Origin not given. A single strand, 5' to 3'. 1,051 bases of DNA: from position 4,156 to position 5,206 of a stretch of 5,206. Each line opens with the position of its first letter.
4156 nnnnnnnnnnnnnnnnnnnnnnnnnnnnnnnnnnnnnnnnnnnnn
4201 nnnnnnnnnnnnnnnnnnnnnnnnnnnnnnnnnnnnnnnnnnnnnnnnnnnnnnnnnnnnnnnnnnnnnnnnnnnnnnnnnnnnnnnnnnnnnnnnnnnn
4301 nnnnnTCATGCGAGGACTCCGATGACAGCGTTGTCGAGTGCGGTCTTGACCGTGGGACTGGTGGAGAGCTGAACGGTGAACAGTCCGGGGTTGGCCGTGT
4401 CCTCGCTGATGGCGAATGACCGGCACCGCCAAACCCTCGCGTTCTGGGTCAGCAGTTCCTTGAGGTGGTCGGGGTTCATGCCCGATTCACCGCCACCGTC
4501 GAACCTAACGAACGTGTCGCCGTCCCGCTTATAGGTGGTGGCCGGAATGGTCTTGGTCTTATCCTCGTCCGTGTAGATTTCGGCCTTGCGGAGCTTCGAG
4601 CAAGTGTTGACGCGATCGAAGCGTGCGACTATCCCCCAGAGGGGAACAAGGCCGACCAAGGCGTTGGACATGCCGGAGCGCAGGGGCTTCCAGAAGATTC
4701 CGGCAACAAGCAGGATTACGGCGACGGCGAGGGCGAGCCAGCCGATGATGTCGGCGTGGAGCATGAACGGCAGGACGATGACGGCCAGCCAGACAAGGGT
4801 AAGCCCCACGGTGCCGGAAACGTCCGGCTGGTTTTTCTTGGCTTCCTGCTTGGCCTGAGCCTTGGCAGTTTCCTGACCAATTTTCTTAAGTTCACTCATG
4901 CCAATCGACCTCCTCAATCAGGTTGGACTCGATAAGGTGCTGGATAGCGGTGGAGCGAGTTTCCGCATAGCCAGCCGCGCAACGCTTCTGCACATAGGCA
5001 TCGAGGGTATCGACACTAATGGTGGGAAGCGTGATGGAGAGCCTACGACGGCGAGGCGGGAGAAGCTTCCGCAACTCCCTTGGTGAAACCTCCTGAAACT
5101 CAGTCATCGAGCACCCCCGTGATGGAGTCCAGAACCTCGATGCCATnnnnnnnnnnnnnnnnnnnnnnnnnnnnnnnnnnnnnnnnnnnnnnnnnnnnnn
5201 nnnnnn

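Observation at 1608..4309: Rolling-circle Rep together with a TraSA/TraB-like FtsK ATPase: a Streptomyces-type dsDNA conjugation module on a minimal replicon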

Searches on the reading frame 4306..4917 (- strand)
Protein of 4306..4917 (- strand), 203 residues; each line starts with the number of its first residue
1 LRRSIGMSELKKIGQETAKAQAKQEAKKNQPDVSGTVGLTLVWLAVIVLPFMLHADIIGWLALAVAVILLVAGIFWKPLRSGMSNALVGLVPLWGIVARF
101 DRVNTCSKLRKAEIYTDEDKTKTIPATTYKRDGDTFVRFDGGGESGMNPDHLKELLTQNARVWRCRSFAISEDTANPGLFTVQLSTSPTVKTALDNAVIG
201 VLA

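Call 3: search_protein_families(library=pfam, proteins=[window:4306-4917:-], max_evalue=0.1)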
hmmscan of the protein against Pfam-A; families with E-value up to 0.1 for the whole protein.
window:4306-4917:- (203 aa): 0 families

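Call 4: search_protein_families(library=ncbifam, proteins=[window:4306-4917:-], max_evalue=0.1)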
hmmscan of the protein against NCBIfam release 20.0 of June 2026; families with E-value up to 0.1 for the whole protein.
window:4306-4917:- (203 aa): 0 families

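Call 14: search_protein_families(library=phrogs, proteins=[window:4306-4899:-], max_evalue=0.01)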
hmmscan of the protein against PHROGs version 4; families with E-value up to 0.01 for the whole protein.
window:4306-4899:- (197 aa): 0 families

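Call 29: find_homologous_proteins(query=window:4306-4899:-, max_evalue=0.001)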
Query window:4306-4899:- (197 aa): 16 proteins with E <= 0.001 among 1285 candidates.
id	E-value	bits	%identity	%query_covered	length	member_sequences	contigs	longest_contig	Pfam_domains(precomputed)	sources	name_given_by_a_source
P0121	1.5e-123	428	98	99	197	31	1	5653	-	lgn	-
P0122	5.4e-72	260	61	100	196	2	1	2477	-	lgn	-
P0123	1.1e-71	259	60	100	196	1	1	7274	-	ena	-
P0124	1.9e-71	258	58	98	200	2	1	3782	-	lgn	-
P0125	2.1e-69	251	56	99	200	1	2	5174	-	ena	-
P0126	1.8e-68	248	57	99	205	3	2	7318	-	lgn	-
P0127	5.7e-68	246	58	100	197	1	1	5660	-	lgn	-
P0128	2.3e-67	244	58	99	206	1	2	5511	-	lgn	-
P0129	8.1e-67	243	57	99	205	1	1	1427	-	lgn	-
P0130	1.7e-62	229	56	95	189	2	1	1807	-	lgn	-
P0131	5.0e-60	221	53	95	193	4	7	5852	-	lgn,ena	-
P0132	9.0e-60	220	58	93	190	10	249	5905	-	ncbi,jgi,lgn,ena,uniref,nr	ncbi:hypothetical protein NUU00_10050 (plasmid) [Bifidobacterium breve]|jgi:hypothetical protein|uni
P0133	1.9e-58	215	52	96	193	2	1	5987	-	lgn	-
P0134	8.2e-56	207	55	88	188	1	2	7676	-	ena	-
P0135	1.1e-52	197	49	92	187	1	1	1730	-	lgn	-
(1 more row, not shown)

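Call 66: predict_structure(alignment_id=A1)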
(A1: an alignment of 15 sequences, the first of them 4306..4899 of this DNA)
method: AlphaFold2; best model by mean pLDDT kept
length: 197 residues; sequences in the alignment: 15
mean_pLDDT: 63.7   pTM: 0.40
mean pLDDT of the five models: 63.7, 63.6, 63.0, 60.6, 57.8
residues with pLDDT >= 90: 0; 70-90: 81; 50-70: 77; < 50: 39
segments of 3 or more residues with pLDDT < 50: 22-25, 73-78, 94-111
pLDDT, mean of each block of 10 residues (from residue 1): 52 53 54 74 81 81 70 49 51 43 42 52 77 60 62 63 80 79 79 74
secondary structure, 60 per line:
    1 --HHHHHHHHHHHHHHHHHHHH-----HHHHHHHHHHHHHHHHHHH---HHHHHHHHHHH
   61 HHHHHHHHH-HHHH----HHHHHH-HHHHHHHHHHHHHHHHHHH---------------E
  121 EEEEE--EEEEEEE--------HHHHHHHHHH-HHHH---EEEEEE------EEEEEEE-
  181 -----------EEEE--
elements in order: H3-22 H28-46 H50-69 H71-74 H79-84 H86-104 E120-125 E128-134 H143-152 H154-157 E161-166 E173-179 E192-195

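Call 68: fold_search(model_id=the predicted structure, library=pdb)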
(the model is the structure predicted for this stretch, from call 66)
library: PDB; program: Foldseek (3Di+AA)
matches with E <= 10: 603; with E <= 0.001: 0
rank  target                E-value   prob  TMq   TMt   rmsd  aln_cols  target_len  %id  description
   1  6o1x_A                3.9e-02  0.92  0.26  0.16   5.9        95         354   12  Structure of pCW3 conjugation coupling protein TcpA monomer form with ATPgS (released 2020-02-26)
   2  6o1w_A                5.6e-02  0.85  0.25  0.16   6.0        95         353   14  Structure of pCW3 conjugation coupling protein TcpA monomer orthorhombic crystal form (released 2020-02-26)
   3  6o1w_B                7.1e-02  0.77  0.25  0.16   5.8        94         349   15  Structure of pCW3 conjugation coupling protein TcpA monomer orthorhombic crystal form (released 2020-02-26)
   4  7c5z_A                1.0e-01  0.66  0.21  0.42   7.0        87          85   20  Crystal structure of spring viremia of carp virus phosphoprotein central domain (released 2020-08-05)
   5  7mwr_B                1.2e-01  0.96  0.24  0.19   3.2        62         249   18  Structure of De Novo designed beta sheet heterodimer LHD101A53/B4 (released 2022-01-19)
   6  1k3s_B                1.6e-01  0.33  0.20  0.32   8.2        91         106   15  Type III Secretion Chaperone SigE (released 2001-11-28)
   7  3ehj_A                1.8e-01  0.23  0.24  0.23  16.7       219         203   14  Crystal structure of DesKC-H188V in complex with AMP-PCP (released 2009-09-15)
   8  1k3s_A                1.9e-01  0.28  0.19  0.29   9.0        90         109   14  Type III Secretion Chaperone SigE (released 2001-11-28)
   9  4zjf_A                1.9e-01  0.21  0.17  0.20  10.7       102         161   11  Crystal structure of GP1 - the receptor binding domain of Lassa virus (released 2015-05-27)
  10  5w2f                  2.1e-01  0.69  0.22  0.22   3.3        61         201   13  Crystal Structure of the C-terminal Domain of Human eIF2D at 1.4 A resolution (released 2017-08-02)
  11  7c5z_B                2.3e-01  0.69  0.23  0.48   5.1        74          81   16  Crystal structure of spring viremia of carp virus phosphoprotein central domain (released 2020-08-05)
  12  8auv_H                2.6e-01  0.57  0.23  0.32   4.4        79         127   16  Cryo-EM structure of the plant 40S subunit (released 2023-06-07)
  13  5iuj_A                2.6e-01  0.20  0.26  0.25  15.6       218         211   14  Crystal structure of the DesK-DesR complex in the phosphotransfer state with low Mg2+ (20 mM) (released 2016-12-21)
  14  8r6f_Y                2.7e-01  0.57  0.23  0.33   4.3        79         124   13  CryoEM structure of wheat 40S ribosomal subunit, body domain (released 2023-12-27)
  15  5iuj_D                2.7e-01  0.21  0.26  0.25  15.4       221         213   14  Crystal structure of the DesK-DesR complex in the phosphotransfer state with low Mg2+ (20 mM) (released 2016-12-21)
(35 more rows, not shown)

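Call 105: search_protein_representatives(alignment_id=A1)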
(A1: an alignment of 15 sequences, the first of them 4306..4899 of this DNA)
Query: 15 sequences, 198 profile positions. Proteins with E-value up to 0.001 (for the whole library): 10; up to 1e-10: 9; up to 1e-30: 7. The best 10 are listed.
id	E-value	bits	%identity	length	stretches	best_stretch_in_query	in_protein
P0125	8.5e-100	348.8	-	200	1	2-198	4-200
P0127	5.6e-89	313.5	-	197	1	1-198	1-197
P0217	1.4e-57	211.0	-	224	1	21-197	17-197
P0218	2.1e-53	197.4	-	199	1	21-192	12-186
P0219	9.8e-49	182.1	-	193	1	22-198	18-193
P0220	1.5e-41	158.7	-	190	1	12-193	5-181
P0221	1.5e-36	142.4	-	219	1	21-193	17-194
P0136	1.2e-25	106.8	-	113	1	1-90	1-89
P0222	7.9e-21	91.0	-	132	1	3-107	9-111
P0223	2.6e-05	40.4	-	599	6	128-179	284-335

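Call 106: search_protein_families(library=pfam, proteins=[P0223, P0217, P0221], max_evalue=0.01)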
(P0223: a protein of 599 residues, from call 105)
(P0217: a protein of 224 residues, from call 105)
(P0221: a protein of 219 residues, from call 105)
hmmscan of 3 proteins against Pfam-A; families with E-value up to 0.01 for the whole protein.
P0223 (599 aa): 17 families
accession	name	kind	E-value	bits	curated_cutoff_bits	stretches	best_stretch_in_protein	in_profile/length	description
PF16403.11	Bact_surface_Ig-like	-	9.9e-10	38.8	27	0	402-433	40-71/71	Bacterial surface protein, Ig-like domain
PF02369.22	Big_1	-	1.8e-09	38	34.9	0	234-306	2-72/93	Bacterial Ig-like domain (group 1)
PF13573.12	SprB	-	7e-09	35.6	28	1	45-72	7-34/37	SprB repeat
PF16739.11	CARD_2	-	5.4e-08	33.2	28.2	0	262-309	5-52/93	Caspase recruitment domain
PF18340.7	TraI_2B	-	1.4e-07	31.7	26.7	0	399-431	32-64/79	DNA relaxase TraI 2B/2B-like domain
PF09134.16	Invasin_D3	-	1.7e-07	32.1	33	0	473-517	4-50/98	Invasin, domain 3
PF18911.6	PKD_4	-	5.6e-07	30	27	0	407-432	58-84/85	PKD domain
PF05738.19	Cna_B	-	6.7e-07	30.1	22.3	0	363-402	18-55/87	Cna protein B-type domain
PF02494.22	HYR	-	3.1e-06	27.9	21.7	0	115-193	2-81/81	HYR domain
PF22681.2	Lmo2446-like_N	-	9.9e-06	26.1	29.7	0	267-300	25-58/72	Lmo2446-like, N-terminal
PF18981.6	InlK_D3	-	1.2e-05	25.7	25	0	402-429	43-70/75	Internalin K domain (D3/D4)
PF19077.6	Big_13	-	1.9e-05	25.5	27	0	489-515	75-101/102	Bacterial Ig-like domain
PF22352.2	K319L-like_PKD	-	8.4e-05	22.9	27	0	407-433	58-84/84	K319L-like, PKD domain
PF15418.12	DUF4625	-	0.00011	22.9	27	0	490-512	107-129/131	Domain of unknown function (DUF4625)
PF17963.7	Big_9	-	0.00034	21.9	23.6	0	370-431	13-88/89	Bacterial Ig domain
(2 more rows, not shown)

P0217 (224 aa): 0 families

P0221 (219 aa): 0 families

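Call 118: search_protein_families(library=padloc, proteins=[window:4306-4899:-], max_evalue=0.01)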
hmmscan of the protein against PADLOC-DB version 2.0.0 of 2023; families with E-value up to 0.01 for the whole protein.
window:4306-4899:- (197 aa): 0 families

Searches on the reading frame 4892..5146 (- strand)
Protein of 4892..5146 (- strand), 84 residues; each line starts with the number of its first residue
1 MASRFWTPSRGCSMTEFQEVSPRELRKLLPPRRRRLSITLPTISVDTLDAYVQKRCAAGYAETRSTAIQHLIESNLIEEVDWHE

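Call 3: search_protein_families(library=pfam, proteins=[window:4892-5146:-], max_evalue=0.1)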
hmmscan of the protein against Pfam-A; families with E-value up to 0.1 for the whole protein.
window:4892-5146:- (84 aa): 1 family
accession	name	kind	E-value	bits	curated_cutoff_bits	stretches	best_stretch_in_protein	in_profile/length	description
PF15919.11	HicB_lk_antitox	-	0.087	13.4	27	1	30-70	86-121/123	HicB_like antitoxin of bacterial toxin-antitoxin system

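Call 4: search_protein_families(library=ncbifam, proteins=[window:4892-5146:-], max_evalue=0.1)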
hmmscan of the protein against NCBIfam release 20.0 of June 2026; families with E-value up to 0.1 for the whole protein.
window:4892-5146:- (84 aa): 1 family
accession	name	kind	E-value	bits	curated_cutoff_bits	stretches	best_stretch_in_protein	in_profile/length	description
NF003121.0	PRK04038.1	equivalog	0.044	13.6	146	1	10-35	19-44/145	30S ribosomal protein S19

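Call 14: search_protein_families(library=phrogs, proteins=[window:4892-5107:-], max_evalue=0.01)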
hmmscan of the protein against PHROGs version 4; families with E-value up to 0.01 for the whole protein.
window:4892-5107:- (71 aa): 0 families

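Call 59: search_protein_families(library=pfam, proteins=[window:4895-5107:-], max_evalue=1)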
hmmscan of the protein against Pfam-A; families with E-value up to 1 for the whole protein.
seq(71 aa): 2 families
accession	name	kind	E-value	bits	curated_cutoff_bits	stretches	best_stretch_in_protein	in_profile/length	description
PF15919.11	HicB_lk_antitox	-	0.058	14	27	1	17-57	86-121/123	HicB_like antitoxin of bacterial toxin-antitoxin system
PF10407.14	Cytokin_check_N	-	0.24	11.8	22.6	1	21-62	3-44/71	Cdc14 phosphatase binding protein N-terminus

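Call 60: search_protein_families(library=phrogs, proteins=[window:4895-5107:-], max_evalue=1)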
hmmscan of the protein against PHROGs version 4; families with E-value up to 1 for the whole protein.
seq(71 aa): 2 families
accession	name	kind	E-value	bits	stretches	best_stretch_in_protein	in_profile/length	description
phrog_18767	-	unknown function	0.02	15.7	1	20-63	17-56/71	-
phrog_4738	-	transcription regulation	0.037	14.8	1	16-61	10-51/59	transcriptional repressor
